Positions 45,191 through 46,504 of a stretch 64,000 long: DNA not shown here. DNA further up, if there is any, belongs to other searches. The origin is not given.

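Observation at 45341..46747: Truncated haemoglobin N in a two-gene operon with a dedicated 2Fe-2S/FAD/NAD(P)H reductase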

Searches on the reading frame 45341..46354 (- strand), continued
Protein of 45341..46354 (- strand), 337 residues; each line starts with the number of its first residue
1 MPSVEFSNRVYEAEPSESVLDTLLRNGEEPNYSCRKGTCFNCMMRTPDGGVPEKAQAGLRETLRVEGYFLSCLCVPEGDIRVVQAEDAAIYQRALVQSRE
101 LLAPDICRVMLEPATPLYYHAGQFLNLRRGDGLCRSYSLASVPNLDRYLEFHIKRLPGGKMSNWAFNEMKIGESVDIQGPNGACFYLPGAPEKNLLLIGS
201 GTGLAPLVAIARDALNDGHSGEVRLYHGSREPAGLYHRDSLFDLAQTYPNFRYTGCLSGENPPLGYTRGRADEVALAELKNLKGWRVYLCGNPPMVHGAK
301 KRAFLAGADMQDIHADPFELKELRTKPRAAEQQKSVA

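Call 53: search_protein_families(library=ncbifam, proteins=[L012:6001-6984:+, L016:1505-2488:+, L022:930-1925:+, L046:6001-6966:+, L067:6001-6990:+, L068:6001-6963:+, L078:6001-6963:+, L064:6001-6984:+, L023:6001-6993:+, L026:6001-6969:+], max_evalue=1e-40)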
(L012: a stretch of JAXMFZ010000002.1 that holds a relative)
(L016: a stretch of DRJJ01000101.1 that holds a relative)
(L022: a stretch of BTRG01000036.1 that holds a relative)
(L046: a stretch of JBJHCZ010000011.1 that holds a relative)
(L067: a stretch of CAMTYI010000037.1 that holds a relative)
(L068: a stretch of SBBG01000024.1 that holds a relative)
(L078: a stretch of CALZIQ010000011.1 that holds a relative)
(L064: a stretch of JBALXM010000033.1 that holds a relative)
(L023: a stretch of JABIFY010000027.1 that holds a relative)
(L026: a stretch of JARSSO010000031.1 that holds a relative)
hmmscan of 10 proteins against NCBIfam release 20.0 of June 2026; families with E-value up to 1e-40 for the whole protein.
L012:6001-6984:+ (328 aa): 2 families
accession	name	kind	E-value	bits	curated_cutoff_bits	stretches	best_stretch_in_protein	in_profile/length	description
NF004317.0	PRK05713.1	equivalog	9.2e-51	172.9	338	1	1-316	1-306/312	iron-sulfur-binding ferredoxin reductase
NF040810.1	BenC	equivalog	1.7e-41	142.5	430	1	11-318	15-330/333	benzoate 1,2-dioxygenase electron transfer component BenC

L016:1505-2488:+ (328 aa): 2 families
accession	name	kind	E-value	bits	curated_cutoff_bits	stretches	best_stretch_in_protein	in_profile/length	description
NF004317.0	PRK05713.1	equivalog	4.5e-44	151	338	1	13-318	13-308/312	iron-sulfur-binding ferredoxin reductase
NF040810.1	BenC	equivalog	1.9e-41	142.3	430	1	9-317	13-329/333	benzoate 1,2-dioxygenase electron transfer component BenC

L022:930-1925:+ (332 aa): 1 family
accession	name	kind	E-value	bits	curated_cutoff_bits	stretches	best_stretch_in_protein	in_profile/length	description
NF004317.0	PRK05713.1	equivalog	2e-47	162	338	1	13-311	18-306/312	iron-sulfur-binding ferredoxin reductase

L046:6001-6966:+ (322 aa): 2 families
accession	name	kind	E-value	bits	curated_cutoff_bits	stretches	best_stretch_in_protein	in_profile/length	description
NF004317.0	PRK05713.1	equivalog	6.1e-62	209.6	338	1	1-319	1-308/312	iron-sulfur-binding ferredoxin reductase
NF040810.1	BenC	equivalog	8.9e-42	143.4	430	1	9-312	13-323/333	benzoate 1,2-dioxygenase electron transfer component BenC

L067:6001-6990:+ (330 aa): 2 families
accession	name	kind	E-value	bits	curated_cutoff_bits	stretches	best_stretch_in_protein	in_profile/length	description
NF004317.0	PRK05713.1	equivalog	2.3e-56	191.3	338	1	1-321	1-310/312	iron-sulfur-binding ferredoxin reductase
NF045803.1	MethMoxFADbindMmoC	equivalog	4.3e-42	144.1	500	1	9-320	14-341/343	aromatic/alkene monooxygenase hydroxylase FAD-binding subunit MmoC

L068:6001-6963:+ (321 aa): 2 families
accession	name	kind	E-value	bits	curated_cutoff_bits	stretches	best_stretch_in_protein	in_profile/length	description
NF004317.0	PRK05713.1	equivalog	2.6e-53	181.3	338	1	1-320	1-309/312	iron-sulfur-binding ferredoxin reductase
NF045803.1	MethMoxFADbindMmoC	equivalog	4.7e-41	140.7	500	1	11-320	16-341/343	aromatic/alkene monooxygenase hydroxylase FAD-binding subunit MmoC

L078:6001-6963:+ (321 aa): 3 families
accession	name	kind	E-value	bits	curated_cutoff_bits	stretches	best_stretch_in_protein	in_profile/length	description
NF004317.0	PRK05713.1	equivalog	2.4e-58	197.8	338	1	1-318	1-309/312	iron-sulfur-binding ferredoxin reductase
NF040810.1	BenC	equivalog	3.8e-46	157.8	430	1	12-318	16-331/333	benzoate 1,2-dioxygenase electron transfer component BenC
NF045803.1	MethMoxFADbindMmoC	equivalog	2.5e-41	141.6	500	1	9-317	14-340/343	aromatic/alkene monooxygenase hydroxylase FAD-binding subunit MmoC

L064:6001-6984:+ (328 aa): 1 family
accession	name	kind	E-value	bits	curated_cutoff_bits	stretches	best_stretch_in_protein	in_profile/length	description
NF004317.0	PRK05713.1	equivalog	3.8e-51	174.2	338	1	1-318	1-308/312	iron-sulfur-binding ferredoxin reductase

L023:6001-6993:+ (331 aa): 1 family
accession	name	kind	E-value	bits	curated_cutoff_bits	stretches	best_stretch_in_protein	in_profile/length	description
NF004317.0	PRK05713.1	equivalog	2e-53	181.7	338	1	1-318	1-306/312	iron-sulfur-binding ferredoxin reductase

L026:6001-6969:+ (323 aa): 2 families
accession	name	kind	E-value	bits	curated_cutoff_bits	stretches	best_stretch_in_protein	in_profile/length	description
NF004317.0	PRK05713.1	equivalog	1.5e-50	172.3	338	1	12-313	17-308/312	iron-sulfur-binding ferredoxin reductase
NF040810.1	BenC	equivalog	3.3e-43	148.1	430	1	8-313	17-330/333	benzoate 1,2-dioxygenase electron transfer component BenC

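Call 62: predict_structure(alignment_id=A1)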
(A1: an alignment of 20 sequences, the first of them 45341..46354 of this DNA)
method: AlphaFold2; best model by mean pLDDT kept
length: 337 residues; sequences in the alignment: 20
mean_pLDDT: 86.5   pTM: 0.79
mean pLDDT of the five models: 86.5, 84.9, 84.0, 78.3, 75.6
residues with pLDDT >= 90: 187; 70-90: 120; 50-70: 11; < 50: 19
segments of 3 or more residues with pLDDT < 50: 35-38, 323-337
pLDDT, mean of each block of 10 residues (from residue 1): 91 91 88 58 83 82 86 89 84 94 94 89 88 85 93 89 93 91 80 95 93 94 96 92 95 94 89 95 95 89 95 76 43 34
secondary structure, 60 per line:
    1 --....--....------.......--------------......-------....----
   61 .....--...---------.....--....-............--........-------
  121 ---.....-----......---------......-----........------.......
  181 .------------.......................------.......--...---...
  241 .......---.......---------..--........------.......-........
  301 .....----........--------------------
elements in order: E3-6 E9-12 H19-25 E43-45 H53-56 H61-65 E68-70 E80-84 H87-90 E92-103 E106-113 E124-128 E134-139 E149-154 H160-167 E174-181 E194-200 H201-216 E223-229 H238-247 E251-257 H271-278 E285-291 H293-305 E313-317

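Call 65: fold_search(model_id=the predicted structure, library=pdb)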
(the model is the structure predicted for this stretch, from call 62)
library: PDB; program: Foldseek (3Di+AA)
matches with E <= 10: 1486; with E <= 0.001: 355
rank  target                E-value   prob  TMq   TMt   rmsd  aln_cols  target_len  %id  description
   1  5ogx                  1.5e-31  1.00  0.68  0.69   9.6       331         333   34  Crystal structure of Amycolatopsis cytochrome P450 reductase GcoB. (released 2018-07-04)
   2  7c3a_C                1.9e-26  1.00  0.65  0.67   9.7       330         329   28  Ferredoxin reductase in carbazole 1,9a-dioxygenase (released 2021-05-26)
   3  4wqm                  4.1e-26  1.00  0.63  0.65  10.1       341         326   24  Structure of the toluene 4-monooxygenase NADH oxidoreductase T4moF, K270S K271S variant (released 2015-09-09)
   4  7c3b_C                6.7e-25  1.00  0.64  0.64  10.0       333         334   28  Ferredoxin reductase in carbazole 1,9a-dioxygenase (FAD apo form) (released 2021-05-26)
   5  1krh_A                1.7e-24  1.00  0.64  0.64  10.2       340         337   24  X-ray Structure of Benzoate Dioxygenase Reductase (released 2002-05-15)
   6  7c3a_A                5.8e-24  1.00  0.61  0.64  10.1       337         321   28  Ferredoxin reductase in carbazole 1,9a-dioxygenase (released 2021-05-26)
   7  7c3a_B                8.8e-24  1.00  0.65  0.66  10.0       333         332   27  Ferredoxin reductase in carbazole 1,9a-dioxygenase (released 2021-05-26)
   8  7c3b_A                9.6e-23  1.00  0.59  0.61  10.3       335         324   28  Ferredoxin reductase in carbazole 1,9a-dioxygenase (FAD apo form) (released 2021-05-26)
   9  7c3b_B                2.0e-22  1.00  0.55  0.60  10.3       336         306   27  Ferredoxin reductase in carbazole 1,9a-dioxygenase (FAD apo form) (released 2021-05-26)
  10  8ad0_F                2.4e-20  1.00  0.62  0.52   8.7       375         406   19  X-ray structure of Na+-NQR from Vibrio cholerae in different conformation at 3.1 A (released 2023-07-12)
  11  8a1t_F                5.1e-20  1.00  0.64  0.54   8.2       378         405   18  Sodium pumping NADH-quinone oxidoreductase (released 2023-06-14)
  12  8a1x_F                8.8e-20  1.00  0.64  0.54   8.5       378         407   19  Sodium pumping NADH-quinone oxidoreductase with inhibitor DQA (released 2023-06-14)
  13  7xk3_F                1.7e-19  1.00  0.64  0.54   8.7       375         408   19  Cryo-EM structure of Na+-pumping NADH-ubiquinone oxidoreductase from Vibrio cholerae, state 1 (released 2022-07-20)
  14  8a1v_F                3.7e-19  1.00  0.64  0.54   8.5       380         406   19  Sodium pumping NADH-quinone oxidoreductase with substrate Q2 (released 2023-06-14)
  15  1gvh                  8.5e-19  1.00  0.58  0.49   4.3       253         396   22  The X-ray structure of ferric Escherichia coli flavohemoglobin reveals an unespected geometry of the distal heme pocket (released 2002-08-06)
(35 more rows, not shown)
